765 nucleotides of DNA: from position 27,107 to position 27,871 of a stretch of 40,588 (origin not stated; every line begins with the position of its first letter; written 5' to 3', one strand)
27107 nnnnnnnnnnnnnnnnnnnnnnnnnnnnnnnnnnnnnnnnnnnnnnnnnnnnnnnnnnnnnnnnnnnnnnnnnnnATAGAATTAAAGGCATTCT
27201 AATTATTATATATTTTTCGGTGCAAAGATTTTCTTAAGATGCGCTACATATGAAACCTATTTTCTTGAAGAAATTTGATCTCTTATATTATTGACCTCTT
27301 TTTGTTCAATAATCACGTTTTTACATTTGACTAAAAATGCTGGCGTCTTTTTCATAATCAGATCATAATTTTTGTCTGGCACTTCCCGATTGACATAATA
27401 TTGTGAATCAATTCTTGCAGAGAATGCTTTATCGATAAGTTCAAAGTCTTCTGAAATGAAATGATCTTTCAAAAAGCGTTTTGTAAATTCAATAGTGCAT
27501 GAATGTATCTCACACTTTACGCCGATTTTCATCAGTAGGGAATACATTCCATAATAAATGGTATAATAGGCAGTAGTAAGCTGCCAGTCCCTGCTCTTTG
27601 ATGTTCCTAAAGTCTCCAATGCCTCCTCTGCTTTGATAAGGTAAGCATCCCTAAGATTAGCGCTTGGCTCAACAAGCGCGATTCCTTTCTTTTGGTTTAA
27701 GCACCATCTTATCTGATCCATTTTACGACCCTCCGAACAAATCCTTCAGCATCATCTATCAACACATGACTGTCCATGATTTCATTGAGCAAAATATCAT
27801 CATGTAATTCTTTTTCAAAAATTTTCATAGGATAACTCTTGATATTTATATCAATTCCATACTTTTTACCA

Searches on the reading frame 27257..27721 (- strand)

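Call 19: search_protein_families(library=pfam, proteins=[window:27257-27721:-], max_evalue=0.01)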
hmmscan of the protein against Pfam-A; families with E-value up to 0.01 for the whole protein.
window:27257-27721:- (154 aa): 1 family
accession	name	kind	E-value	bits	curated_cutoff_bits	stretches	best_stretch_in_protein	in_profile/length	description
PF05168.19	HEPN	-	0.0063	17.1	22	1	29-114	13-95/117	HEPN domain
